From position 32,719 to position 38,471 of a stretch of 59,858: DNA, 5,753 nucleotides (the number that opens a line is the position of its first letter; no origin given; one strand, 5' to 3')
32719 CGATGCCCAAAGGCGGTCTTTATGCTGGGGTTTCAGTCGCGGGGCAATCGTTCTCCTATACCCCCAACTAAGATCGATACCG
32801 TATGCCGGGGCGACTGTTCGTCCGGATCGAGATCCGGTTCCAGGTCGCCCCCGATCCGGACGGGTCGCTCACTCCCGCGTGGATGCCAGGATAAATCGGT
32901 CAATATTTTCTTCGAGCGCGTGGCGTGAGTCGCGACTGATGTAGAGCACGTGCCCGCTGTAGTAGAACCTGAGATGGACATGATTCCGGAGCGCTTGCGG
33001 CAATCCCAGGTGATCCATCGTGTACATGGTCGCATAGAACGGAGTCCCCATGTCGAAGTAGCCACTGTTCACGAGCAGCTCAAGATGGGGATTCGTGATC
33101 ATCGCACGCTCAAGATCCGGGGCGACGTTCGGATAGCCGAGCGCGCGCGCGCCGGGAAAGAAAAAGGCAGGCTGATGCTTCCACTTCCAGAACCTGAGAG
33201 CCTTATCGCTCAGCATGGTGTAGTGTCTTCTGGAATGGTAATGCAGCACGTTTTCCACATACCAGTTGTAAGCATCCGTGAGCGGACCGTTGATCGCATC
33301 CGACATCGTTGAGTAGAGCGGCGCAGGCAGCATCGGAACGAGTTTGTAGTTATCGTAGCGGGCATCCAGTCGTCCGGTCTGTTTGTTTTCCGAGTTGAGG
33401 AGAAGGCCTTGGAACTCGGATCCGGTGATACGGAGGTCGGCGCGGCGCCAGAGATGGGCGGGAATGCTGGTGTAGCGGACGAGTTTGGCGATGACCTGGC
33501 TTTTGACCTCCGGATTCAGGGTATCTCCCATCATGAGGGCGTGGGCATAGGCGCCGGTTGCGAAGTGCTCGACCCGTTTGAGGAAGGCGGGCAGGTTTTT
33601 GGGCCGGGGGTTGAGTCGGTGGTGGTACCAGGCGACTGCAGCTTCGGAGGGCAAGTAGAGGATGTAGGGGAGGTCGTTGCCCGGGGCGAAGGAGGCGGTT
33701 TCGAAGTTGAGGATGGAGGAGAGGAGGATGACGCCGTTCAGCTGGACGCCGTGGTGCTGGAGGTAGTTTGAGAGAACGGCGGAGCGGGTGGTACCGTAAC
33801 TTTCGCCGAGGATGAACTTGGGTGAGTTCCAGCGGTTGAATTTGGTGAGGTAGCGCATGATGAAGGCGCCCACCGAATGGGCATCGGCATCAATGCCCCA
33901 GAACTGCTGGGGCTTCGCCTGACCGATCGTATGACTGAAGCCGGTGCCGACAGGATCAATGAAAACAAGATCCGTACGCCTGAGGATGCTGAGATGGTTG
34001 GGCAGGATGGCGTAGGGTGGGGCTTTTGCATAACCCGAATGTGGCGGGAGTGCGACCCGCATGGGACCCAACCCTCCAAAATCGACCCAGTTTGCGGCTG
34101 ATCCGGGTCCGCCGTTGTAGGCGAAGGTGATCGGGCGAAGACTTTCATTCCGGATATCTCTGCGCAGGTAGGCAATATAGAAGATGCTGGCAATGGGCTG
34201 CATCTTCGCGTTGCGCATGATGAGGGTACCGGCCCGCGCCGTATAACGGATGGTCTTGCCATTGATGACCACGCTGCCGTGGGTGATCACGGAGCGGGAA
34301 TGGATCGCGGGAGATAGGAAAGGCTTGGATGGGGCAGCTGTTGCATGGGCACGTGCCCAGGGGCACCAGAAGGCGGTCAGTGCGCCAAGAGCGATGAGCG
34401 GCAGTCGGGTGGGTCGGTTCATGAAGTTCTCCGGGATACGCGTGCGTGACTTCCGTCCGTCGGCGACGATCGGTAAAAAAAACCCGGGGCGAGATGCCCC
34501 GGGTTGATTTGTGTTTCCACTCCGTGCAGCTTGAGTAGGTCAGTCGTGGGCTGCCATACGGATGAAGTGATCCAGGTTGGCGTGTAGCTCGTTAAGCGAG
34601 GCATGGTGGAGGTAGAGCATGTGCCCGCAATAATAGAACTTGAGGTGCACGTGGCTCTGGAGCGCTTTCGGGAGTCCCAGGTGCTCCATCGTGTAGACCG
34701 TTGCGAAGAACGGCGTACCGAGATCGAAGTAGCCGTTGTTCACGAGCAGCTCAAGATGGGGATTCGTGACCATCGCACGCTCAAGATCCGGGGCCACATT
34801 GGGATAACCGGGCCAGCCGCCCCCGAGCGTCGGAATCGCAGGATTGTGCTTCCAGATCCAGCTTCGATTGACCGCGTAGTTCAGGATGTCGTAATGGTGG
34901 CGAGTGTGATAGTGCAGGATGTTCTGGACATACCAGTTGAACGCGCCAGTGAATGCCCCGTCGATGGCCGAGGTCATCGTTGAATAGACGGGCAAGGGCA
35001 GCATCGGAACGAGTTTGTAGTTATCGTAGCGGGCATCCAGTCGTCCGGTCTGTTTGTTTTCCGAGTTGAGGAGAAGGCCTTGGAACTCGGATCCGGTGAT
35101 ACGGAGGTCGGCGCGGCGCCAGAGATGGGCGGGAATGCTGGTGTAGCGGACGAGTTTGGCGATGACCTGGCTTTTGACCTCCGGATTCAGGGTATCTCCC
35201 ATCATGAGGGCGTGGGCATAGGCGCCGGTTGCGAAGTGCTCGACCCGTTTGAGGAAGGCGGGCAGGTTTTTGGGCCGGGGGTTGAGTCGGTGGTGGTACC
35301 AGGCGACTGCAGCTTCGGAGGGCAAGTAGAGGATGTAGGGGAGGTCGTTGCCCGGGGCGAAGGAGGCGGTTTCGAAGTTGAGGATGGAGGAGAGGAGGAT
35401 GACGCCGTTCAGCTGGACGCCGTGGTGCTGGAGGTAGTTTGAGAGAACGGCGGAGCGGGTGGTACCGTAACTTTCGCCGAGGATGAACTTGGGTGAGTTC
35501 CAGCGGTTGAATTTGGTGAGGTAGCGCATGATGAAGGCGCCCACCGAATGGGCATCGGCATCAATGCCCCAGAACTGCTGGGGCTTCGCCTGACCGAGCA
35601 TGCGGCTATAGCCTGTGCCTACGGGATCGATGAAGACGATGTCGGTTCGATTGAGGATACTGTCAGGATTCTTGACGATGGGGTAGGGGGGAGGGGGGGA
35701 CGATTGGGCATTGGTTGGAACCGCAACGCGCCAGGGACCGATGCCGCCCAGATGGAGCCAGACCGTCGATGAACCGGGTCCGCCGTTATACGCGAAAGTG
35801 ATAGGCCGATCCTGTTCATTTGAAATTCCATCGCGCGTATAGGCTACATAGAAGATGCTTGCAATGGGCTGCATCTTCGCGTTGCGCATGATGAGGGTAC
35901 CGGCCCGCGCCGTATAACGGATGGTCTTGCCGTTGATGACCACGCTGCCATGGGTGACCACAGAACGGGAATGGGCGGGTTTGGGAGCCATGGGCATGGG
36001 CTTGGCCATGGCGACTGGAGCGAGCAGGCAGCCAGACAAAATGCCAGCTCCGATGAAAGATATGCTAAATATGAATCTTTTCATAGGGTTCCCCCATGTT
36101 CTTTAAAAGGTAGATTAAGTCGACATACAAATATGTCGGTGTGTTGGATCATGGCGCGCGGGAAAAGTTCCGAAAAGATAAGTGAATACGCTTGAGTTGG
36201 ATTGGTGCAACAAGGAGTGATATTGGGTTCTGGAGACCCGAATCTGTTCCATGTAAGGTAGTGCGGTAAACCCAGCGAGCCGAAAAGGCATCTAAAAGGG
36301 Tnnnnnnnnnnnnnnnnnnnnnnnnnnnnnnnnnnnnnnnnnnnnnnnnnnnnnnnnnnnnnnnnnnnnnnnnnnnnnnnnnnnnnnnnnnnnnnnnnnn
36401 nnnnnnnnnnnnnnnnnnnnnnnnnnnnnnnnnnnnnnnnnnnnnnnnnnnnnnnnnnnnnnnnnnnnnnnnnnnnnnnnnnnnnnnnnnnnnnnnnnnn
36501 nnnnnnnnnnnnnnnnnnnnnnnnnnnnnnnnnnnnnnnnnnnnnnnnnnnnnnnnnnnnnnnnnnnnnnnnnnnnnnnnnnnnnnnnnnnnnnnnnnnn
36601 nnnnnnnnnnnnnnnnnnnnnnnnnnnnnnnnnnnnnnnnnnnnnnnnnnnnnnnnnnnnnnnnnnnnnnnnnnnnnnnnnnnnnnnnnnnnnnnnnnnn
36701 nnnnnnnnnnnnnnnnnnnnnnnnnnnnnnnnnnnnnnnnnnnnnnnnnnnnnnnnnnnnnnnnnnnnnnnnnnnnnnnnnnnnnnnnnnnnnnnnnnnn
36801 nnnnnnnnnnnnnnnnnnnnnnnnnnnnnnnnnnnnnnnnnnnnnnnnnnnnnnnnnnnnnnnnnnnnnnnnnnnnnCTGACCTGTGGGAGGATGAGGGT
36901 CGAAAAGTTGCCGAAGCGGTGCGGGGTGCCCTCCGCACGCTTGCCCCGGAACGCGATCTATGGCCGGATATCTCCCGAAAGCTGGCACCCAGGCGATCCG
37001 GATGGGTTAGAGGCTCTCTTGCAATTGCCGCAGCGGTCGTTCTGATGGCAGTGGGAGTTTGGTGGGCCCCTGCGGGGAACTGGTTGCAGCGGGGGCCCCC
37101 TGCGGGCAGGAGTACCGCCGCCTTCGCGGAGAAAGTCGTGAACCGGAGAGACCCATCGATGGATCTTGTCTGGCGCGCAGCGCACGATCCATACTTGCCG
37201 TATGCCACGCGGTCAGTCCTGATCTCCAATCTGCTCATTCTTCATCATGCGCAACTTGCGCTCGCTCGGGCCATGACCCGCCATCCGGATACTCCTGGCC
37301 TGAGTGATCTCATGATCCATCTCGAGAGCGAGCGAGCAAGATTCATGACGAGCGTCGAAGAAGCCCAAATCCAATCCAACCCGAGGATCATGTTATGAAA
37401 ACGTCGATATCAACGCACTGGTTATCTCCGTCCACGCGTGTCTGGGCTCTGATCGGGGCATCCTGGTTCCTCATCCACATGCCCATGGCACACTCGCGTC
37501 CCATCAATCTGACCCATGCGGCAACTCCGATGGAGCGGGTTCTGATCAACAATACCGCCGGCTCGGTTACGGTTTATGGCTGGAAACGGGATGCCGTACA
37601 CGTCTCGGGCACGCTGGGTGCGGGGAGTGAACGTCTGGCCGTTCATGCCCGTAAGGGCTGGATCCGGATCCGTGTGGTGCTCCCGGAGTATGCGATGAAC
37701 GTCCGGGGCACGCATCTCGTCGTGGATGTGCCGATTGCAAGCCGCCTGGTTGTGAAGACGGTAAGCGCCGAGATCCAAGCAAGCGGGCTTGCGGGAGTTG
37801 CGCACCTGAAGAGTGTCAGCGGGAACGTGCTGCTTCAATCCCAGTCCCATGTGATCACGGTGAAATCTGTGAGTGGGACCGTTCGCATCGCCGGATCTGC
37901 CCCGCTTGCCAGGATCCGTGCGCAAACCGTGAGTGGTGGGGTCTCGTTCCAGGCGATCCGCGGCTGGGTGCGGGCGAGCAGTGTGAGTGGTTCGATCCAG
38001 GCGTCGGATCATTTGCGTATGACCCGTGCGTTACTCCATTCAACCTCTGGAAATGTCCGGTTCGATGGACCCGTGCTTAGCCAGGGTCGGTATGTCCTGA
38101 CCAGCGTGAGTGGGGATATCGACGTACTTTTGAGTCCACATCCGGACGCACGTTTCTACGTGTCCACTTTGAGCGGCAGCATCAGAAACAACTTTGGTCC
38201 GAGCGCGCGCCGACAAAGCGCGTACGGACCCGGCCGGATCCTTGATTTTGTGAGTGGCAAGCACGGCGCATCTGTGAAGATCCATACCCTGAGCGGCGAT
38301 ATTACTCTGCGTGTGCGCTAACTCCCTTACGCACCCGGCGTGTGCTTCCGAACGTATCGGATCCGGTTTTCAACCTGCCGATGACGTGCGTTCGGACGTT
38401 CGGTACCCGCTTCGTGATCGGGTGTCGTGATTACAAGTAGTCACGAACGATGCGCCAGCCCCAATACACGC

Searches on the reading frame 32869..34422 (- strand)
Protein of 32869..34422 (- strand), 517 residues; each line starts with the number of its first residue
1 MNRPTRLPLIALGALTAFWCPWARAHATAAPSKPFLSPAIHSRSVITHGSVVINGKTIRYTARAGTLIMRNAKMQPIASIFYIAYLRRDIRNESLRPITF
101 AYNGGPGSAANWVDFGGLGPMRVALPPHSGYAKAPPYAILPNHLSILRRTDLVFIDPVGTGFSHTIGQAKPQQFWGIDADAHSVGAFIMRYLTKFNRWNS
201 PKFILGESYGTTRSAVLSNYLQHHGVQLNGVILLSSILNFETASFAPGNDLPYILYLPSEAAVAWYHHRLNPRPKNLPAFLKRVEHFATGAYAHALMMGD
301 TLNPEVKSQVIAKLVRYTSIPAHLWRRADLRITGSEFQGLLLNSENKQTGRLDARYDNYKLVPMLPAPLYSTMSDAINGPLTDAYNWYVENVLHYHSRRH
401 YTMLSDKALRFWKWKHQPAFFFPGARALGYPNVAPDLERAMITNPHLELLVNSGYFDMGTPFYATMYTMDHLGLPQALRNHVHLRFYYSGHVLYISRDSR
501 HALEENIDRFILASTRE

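Call 62: search_protein_families(library=pfam, proteins=[window:32869-34422:-], max_evalue=0.00001)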
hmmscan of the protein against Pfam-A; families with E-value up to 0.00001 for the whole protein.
window:32869-34422:- (517 aa): 1 family
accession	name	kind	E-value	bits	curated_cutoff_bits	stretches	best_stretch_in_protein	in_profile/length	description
PF00450.28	Peptidase_S10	-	1.2e-11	45.1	21.9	1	78-224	24-160/420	Serine carboxypeptidase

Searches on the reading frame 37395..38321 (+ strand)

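Call 70: search_protein_families(library=pfam, proteins=[window:37395-38321:+], max_evalue=0.00001)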
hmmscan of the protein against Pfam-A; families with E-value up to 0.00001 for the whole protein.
window:37395-38321:+ (308 aa): 1 family
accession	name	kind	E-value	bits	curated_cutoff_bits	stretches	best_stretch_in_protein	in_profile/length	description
PF13349.12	DUF4097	-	6.9e-12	45.7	22.9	1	84-306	49-247/247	Toastrack DUF4097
